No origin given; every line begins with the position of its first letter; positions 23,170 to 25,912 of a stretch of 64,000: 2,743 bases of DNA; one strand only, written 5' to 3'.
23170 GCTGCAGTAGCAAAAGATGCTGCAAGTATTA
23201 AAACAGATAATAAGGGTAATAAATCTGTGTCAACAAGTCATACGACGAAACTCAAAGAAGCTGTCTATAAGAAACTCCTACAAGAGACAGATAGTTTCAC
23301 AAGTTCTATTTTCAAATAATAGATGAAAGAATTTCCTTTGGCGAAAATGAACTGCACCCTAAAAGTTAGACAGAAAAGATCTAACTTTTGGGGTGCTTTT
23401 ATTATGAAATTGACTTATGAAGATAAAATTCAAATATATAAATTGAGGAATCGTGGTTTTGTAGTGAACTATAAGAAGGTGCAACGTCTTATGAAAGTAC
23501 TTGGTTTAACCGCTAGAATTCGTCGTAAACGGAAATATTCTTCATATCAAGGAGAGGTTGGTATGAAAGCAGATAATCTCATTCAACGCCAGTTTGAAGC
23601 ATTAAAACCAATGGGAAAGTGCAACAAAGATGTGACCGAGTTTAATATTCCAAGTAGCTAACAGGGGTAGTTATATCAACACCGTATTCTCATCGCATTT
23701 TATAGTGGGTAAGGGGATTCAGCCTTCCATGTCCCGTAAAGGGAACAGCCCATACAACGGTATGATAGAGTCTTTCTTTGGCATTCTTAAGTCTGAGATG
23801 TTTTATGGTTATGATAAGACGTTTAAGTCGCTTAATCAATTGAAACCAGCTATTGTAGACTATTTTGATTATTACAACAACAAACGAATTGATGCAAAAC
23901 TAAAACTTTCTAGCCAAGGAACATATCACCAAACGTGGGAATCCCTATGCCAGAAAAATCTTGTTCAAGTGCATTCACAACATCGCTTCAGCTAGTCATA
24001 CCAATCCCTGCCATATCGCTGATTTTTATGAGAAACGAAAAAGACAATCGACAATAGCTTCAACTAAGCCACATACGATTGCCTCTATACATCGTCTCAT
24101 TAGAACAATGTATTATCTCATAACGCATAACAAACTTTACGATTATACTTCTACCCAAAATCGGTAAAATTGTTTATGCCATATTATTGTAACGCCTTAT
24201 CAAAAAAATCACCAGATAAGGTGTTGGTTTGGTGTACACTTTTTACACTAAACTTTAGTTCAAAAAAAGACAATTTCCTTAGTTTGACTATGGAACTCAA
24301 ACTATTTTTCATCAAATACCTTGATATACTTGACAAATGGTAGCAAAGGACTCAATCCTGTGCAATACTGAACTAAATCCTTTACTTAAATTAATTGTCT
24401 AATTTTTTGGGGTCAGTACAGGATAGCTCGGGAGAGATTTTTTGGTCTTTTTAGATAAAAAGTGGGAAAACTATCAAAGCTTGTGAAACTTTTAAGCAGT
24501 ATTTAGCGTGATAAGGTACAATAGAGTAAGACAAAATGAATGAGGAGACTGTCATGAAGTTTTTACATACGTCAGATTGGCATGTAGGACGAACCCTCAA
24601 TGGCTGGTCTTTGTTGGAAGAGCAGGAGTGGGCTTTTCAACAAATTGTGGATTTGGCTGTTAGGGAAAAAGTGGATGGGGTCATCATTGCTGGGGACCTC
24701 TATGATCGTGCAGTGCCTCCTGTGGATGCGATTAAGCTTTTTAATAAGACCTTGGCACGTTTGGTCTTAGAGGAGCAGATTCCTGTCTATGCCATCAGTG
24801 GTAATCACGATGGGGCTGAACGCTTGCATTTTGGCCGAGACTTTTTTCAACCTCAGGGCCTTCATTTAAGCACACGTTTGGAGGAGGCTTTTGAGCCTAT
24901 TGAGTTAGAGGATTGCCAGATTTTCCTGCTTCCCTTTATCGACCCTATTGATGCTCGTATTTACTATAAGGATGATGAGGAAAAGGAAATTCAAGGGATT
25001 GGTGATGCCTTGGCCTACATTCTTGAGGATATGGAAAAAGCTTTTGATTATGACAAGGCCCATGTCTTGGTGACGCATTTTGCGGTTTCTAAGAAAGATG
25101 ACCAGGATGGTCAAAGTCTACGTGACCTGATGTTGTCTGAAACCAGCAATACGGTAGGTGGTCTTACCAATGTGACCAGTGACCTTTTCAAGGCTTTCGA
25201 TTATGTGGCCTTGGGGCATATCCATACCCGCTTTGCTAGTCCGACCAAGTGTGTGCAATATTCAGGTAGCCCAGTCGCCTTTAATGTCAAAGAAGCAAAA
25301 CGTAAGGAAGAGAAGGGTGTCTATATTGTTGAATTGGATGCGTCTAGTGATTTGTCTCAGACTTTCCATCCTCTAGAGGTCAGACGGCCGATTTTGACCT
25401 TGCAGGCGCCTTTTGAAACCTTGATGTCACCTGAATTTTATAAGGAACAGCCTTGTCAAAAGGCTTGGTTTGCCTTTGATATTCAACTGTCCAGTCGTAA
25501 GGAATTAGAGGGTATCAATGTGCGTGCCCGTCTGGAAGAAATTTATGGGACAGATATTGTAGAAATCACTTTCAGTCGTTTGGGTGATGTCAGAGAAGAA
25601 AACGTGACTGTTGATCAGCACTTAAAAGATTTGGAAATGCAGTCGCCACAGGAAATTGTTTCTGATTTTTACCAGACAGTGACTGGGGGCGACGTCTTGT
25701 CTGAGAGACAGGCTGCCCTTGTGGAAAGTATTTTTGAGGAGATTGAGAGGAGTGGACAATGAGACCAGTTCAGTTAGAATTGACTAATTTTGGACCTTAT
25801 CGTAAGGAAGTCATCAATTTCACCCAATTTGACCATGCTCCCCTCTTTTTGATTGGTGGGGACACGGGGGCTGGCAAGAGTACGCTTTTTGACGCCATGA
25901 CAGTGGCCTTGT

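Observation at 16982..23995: IgA1-protease/ZmpB-type giant metalloprotease on a mini-island bracketed by two IS3 remnants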

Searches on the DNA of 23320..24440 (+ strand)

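Call 52: search_dna_similar(query=window:23320-24440:+, collection=plasmids, mode=distant, max_rows=12)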
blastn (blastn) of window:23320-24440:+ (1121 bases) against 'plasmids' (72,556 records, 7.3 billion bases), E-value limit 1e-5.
Records with a match: 24; places in all: 75; records where one place covers at least 80% of the query: 2.
Best place of each record, by identity: 90-95% 2; 80-90% 16; 60-80% 6.
By first word of the organism name: Streptococcus 17; Lactococcus 3; Lysinibacillus 1; Priestia 1; Enterococcus 1; Paenibacillus 1.
By predicted mobility (MOB-suite, as given by PLSDB): non-mobilizable 15; mobilizable 7; conjugative 2.
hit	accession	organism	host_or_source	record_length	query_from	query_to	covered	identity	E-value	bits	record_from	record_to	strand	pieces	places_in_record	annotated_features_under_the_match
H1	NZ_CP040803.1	Streptococcus salivarius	Homo sapiens,Plaque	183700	29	1096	84%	80.0%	2e-60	847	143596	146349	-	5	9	none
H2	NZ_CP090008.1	Streptococcus salivarius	Homo sapiens,Human oral cavity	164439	29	1096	84%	80.0%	2e-60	847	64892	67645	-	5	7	none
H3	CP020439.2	Streptococcus equinus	Homo sapiens,blood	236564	122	1099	69%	87.1%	7e-149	932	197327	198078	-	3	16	hypothetical protein (x2)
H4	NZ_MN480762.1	Streptococcus salivarius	-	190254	122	1099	69%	87.1%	7e-149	932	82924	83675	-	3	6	none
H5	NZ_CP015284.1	Streptococcus salivarius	Homo sapiens,saliva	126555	29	1107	56%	86.5%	4e-69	756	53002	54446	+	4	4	IS3 family transposase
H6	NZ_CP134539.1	Streptococcus equi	equine,tissue sample,nose, neck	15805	29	1101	54%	76.0%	6e-29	418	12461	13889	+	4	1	IS3 family transposase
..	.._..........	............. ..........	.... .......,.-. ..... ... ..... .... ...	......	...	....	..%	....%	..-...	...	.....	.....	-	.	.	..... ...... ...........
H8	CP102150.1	Streptococcus suis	Pig,Pure cell culture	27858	584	1031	40%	86.6%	7e-149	535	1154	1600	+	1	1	IS110 family transposase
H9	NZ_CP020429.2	Streptococcus sp. FDAARGOS_192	Homo sapiens,peripheral blood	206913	585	1028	40%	83.8%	2e-130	473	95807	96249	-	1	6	IS110 family transposase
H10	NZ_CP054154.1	Streptococcus salivarius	Homo sapiens,single culture,oral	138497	152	555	28%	79.2%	5e-37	271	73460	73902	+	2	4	none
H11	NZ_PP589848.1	Lactococcus sp.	Bacterial culture,Dairy environment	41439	152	1093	21%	73.0%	6e-10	144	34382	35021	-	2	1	hypothetical protein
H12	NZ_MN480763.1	Streptococcus salivarius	-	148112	680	801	11%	78.7%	1e-19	105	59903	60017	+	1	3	none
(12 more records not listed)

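Call 53: get_annotated_region(hit=H5, flank=400)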
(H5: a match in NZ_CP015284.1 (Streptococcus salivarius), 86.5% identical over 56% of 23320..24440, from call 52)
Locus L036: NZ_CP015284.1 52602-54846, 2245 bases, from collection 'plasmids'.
description: Streptococcus salivarius strain ATCC 25975 plasmid unnamed, complete sequence
organism: Streptococcus salivarius (NCBI taxid 1304)
taxonomy: Bacteria; Bacillota; Bacilli; Lactobacillales; Streptococcaceae; Streptococcus; Streptococcus salivarius
host: -; source: Homo sapiens,saliva; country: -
typing (MOB-suite, as given by PLSDB): non-mobilizable; replicon rep_cluster_199
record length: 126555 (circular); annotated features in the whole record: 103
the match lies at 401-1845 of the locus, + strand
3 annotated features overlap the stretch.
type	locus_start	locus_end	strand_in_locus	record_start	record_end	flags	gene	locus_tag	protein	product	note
CDS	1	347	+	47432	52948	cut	-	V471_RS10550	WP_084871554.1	SNF2-related protein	-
CDS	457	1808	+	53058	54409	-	-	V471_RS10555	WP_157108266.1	IS3 family transposase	-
CDS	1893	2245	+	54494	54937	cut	-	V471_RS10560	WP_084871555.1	GtrA family protein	-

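Call 54: get_annotated_region(hit=H7, flank=1500)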
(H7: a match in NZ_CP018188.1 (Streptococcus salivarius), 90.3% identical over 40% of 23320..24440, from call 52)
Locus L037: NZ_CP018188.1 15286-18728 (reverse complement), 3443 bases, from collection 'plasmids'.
description: Streptococcus salivarius strain ICDC2 plasmid unnamed, complete sequence
organism: Streptococcus salivarius (NCBI taxid 1304)
taxonomy: Bacteria; Bacillota; Bacilli; Lactobacillales; Streptococcaceae; Streptococcus; Streptococcus salivarius
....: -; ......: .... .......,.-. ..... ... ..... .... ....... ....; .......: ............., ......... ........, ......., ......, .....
typing (MOB-suite, as given by PLSDB): non-mobilizable; replicon rep_cluster_199
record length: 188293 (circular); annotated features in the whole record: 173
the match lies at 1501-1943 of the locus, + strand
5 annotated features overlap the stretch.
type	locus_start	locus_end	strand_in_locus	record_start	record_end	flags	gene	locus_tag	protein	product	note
CDS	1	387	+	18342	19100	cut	-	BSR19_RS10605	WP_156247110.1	transcriptional regulator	-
CDS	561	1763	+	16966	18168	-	-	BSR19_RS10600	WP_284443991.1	IS110 family transposase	-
CDS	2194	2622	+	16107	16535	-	-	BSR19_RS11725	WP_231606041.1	hypothetical protein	-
CDS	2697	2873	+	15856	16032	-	-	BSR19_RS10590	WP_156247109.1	hypothetical protein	-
CDS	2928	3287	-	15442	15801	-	-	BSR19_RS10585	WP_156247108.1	hypothetical protein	-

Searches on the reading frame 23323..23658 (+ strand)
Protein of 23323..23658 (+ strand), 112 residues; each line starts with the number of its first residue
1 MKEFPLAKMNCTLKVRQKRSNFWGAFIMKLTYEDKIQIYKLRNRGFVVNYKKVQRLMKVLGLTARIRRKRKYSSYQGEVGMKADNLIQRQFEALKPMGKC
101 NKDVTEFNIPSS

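Call 3: search_protein_families(library=pfam, proteins=[window:23323-23658:+], max_evalue=0.01)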
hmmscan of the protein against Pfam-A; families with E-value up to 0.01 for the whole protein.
window:23323-23658:+ (112 aa): 1 family
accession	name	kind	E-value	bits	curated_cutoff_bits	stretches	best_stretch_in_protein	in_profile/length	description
PF13276.12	HTH_21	-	9e-09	35.9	28.1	1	41-70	30-60/60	HTH-like domain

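Call 4: search_protein_families(library=ncbifam, proteins=[window:23323-23658:+], max_evalue=0.01)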
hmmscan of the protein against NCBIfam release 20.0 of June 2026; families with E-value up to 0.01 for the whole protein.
window:23323-23658:+ (112 aa): 1 family
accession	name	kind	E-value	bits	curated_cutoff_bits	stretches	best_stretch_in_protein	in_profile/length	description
NF033516.0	transpos_IS3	equivalog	1.6e-15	57.3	160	1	40-110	158-229/369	IS3 family transposase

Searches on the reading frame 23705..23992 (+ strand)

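Call 3: search_protein_families(library=pfam, proteins=[window:23705-23992:+], max_evalue=0.01)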
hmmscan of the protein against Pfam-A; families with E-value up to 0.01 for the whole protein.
window:23705-23992:+ (96 aa): 2 families
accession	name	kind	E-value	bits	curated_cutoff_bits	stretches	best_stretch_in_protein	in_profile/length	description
PF13333.12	rve_2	-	1.7e-17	63.7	22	1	22-73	1-50/56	Integrase core domain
PF13683.12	rve_3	-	8.7e-11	41.9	26.5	1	4-61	2-57/67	Integrase core domain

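Call 4: search_protein_families(library=ncbifam, proteins=[window:23705-23992:+], max_evalue=0.01)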
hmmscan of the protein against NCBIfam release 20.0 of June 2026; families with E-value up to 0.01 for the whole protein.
window:23705-23992:+ (96 aa): 3 families
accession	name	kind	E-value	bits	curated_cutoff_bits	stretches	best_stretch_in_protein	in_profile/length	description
NF033516.0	transpos_IS3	equivalog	2.8e-20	72.9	160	1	3-70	299-364/369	IS3 family transposase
NF033577.2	transpos_IS481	equivalog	1.4e-06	28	224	1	4-62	215-271/284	IS481 family transposase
NF033546.1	transpos_IS21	equivalog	0.0023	17.5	160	1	4-70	213-278/294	IS21 family transposase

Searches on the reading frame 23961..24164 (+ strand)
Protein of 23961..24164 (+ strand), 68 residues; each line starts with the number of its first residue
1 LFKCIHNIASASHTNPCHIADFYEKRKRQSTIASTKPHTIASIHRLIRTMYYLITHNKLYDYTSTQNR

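Call 9: search_protein_families(library=ncbifam, proteins=[window:23961-24164:+], max_evalue=0.001)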
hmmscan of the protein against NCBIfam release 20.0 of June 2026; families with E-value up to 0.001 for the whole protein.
window:23961-24164:+ (68 aa): 0 families

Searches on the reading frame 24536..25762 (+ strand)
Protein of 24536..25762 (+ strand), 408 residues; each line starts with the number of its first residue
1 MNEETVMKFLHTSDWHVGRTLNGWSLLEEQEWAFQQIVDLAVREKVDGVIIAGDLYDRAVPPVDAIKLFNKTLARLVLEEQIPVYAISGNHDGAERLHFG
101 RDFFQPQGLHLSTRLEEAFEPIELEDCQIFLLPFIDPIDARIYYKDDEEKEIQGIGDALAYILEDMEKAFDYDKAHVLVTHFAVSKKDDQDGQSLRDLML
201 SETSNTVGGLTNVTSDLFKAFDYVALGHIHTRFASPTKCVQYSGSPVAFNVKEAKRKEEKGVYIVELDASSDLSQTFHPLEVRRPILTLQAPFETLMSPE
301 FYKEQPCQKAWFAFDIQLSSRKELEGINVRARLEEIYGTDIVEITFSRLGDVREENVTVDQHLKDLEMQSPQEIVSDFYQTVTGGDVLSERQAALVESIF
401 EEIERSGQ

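Call 9: search_protein_families(library=ncbifam, proteins=[window:24536-25759:+], max_evalue=0.001)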
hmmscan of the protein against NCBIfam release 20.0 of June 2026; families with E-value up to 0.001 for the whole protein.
window:24536-25759:+ (408 aa): 10 families
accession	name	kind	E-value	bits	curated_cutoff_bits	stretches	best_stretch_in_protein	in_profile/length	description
NF041753.2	sbcd_Staph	equivalog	1e-67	228.6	480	1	7-406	1-373/375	exonuclease subunit SbcD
TIGR00619.1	sbcd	subfamily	1.1e-42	146.6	77.65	1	7-256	1-249/252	exonuclease subunit SbcD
NF041754.1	sbcd_Bac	equivalog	4.5e-34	118.3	750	1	7-395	1-377/390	exonuclease subunit SbcD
NF008206.2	PRK10966.1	equivalog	2.2e-29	102.7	450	2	7-104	1-97/380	exonuclease subunit SbcD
NF041031.1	Mre11_Sulfo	equivalog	2.7e-22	79.5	500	2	9-95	2-88/374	DNA double-strand break repair protein Mre11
NF041029.1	Mre11_Pyroc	equivalog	1.5e-18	66.8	600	1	7-245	1-232/438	DNA double-strand break repair protein Mre11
NF041030.1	Mre11_Halo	equivalog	4.3e-12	45.9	550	1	8-135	3-125/361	DNA double-strand break repair protein Mre11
TIGR00583.1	mre11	equivalog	4.7e-06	25.8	434.6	1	5-78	2-75/405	DNA repair protein (mre11)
NF008460.0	PRK11340.1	equivalog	4.2e-05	23.1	188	1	6-209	49-214/271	phosphodiesterase YaeI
TIGR03729.1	acc_ester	subfamily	0.00021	20.8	148.25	0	31-94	18-74/239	putative phosphoesterase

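Call 12: find_encoding_contigs(protein=window:24536-25762:+, flank=10000, max_places=10)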
Protein window:24536-25762:+ (408 aa): no gene with exactly this product is on record in the collection.

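Call 14: find_encoding_contigs(protein=window:24554-25762:+, flank=10000, max_places=10)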
Protein window:24554-25762:+ (402 aa): 5 contigs read that carry it; 2 places shown.
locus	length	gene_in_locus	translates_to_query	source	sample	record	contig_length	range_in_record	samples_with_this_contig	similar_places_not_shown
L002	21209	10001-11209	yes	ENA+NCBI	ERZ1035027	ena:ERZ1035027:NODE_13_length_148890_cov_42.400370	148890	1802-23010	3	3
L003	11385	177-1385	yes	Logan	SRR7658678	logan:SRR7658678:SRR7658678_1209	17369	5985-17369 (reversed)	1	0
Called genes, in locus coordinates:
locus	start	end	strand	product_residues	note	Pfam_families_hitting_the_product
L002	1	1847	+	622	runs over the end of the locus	PF00664:ABC_membrane, PF00005:ABC_tran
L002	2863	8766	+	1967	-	PF04650:YSIRK_signal (weak), PF07501:G5, PF05342:Peptidase_M26_N, PF07580:Peptidase_M26_C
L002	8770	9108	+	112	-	PF13276:HTH_21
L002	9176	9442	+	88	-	PF13683:rve_3, PF13333:rve_2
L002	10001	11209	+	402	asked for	PF00149:Metallophos, PF12850:Metallophos_2 (weak)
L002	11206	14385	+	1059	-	PF13476:AAA_23 (faint), PF13555:AAA_29 (weak), PF13558:SbcC_Walker_B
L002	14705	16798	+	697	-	PF00535:Glycos_transf_2, PF10111:Glyco_tranf_2_2, PF13641:Glyco_tranf_2_3, PF01501:Glyco_transf_8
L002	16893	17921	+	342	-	PF00344:SecY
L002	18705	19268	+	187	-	PF12464:Mac, PF00132:Hexapep, PF14602:Hexapep_2 (weak)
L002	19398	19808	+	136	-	PF22381:Staph_reg_Sar_Rot, PF12802:MarR_2, PF01047:MarR, PF13463:HTH_27 (weak)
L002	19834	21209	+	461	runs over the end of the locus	PF07690:MFS_1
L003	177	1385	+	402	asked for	PF00149:Metallophos, PF12850:Metallophos_2 (weak)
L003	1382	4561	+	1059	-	PF13476:AAA_23 (faint), PF13555:AAA_29 (weak), PF13558:SbcC_Walker_B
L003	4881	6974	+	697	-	PF00535:Glycos_transf_2, PF10111:Glyco_tranf_2_2, PF13641:Glyco_tranf_2_3, PF01501:Glyco_transf_8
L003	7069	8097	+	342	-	PF00344:SecY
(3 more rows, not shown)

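Call 17: find_related_loci(query=window:24554-25759:+, collection=genome_contigs, flank=10000)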
Query window:24554-25759:+ (402 aa) in genome_contigs; peptide patterns used: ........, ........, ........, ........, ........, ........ (x = any residue, [..] = any of these).
72 stretches matched a pattern; 22 encode a relative of the query (tblastn E <= 1e-3); 19 distinct loci.
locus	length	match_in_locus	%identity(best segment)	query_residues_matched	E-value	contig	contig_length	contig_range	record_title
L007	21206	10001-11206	95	1-402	0e+0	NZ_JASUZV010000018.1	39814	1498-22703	Streptococcus raffinosi strain VTCC 12812 NODE_18_length_39814_cov_223.360193, whole genome shotgun sequence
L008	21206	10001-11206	95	1-402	0e+0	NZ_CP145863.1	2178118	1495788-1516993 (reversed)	Streptococcus salivarius strain KSS6 chromosome, complete genome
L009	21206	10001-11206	94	1-402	0e+0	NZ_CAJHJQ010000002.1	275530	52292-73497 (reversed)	Streptococcus salivarius isolate AMBR024, whole genome shotgun sequence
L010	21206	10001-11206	94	1-402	0e+0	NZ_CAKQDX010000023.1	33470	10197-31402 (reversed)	MAG: uncultured Streptococcus sp. isolate REFINED_METABAT215_TOP10_CONTIGS_1500_ASSEMBLY_K77_MERGED__Hadza_MoBio_hadza-E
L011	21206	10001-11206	94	1-402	0e+0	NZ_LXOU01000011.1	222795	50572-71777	Streptococcus salivarius strain 85-06 S24 SAS2401000011, whole genome shotgun sequence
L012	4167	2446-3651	95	1-402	0e+0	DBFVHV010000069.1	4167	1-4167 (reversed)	MAG TPA_asm: Streptococcus sp. isolate MAG4694 contig69, whole genome shotgun sequence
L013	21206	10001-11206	94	1-402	0e+0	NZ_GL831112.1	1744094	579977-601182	Streptococcus vestibularis ATCC 49124 SCAFFOLD1, whole genome shotgun sequence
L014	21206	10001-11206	94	1-402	0e+0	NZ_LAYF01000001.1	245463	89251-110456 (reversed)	Streptococcus oralis strain JPIIBV3 Contig1, whole genome shotgun sequence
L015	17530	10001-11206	93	1-402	0e+0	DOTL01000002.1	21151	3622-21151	MAG TPA_asm: Streptococcus sp. isolate UBA11282 contig_1438, whole genome shotgun sequence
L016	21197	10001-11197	94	1-399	0e+0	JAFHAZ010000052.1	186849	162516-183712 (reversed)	MAG: Streptococcus sp. isolate 01WH k141_64385, whole genome shotgun sequence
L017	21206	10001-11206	93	1-402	0e+0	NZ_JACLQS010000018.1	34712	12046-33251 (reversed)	Streptococcus sp. 9.1 SB3746_S36_contig_18, whole genome shotgun sequence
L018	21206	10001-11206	93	1-402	0e+0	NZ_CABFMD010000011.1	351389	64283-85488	Streptococcus parasanguinis isolate Streptococcus_parasanguinis_BgEED34, whole genome shotgun sequence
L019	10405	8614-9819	93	1-402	0e+0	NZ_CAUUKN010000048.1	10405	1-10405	MAG: uncultured Streptococcus sp. isolate ERR10228887_bin.16_MetaWRAP_v1.3_MAG ERZ21659606.2405, whole genome shotgun se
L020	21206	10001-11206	93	1-402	0e+0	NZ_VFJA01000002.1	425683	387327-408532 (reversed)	Streptococcus symci strain C17 Scaffold2, whole genome shotgun sequence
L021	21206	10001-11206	93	1-402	0e+0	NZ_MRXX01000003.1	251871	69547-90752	Streptococcus lactarius strain CCUG 66490 66490_contig_0000003, whole genome shotgun sequence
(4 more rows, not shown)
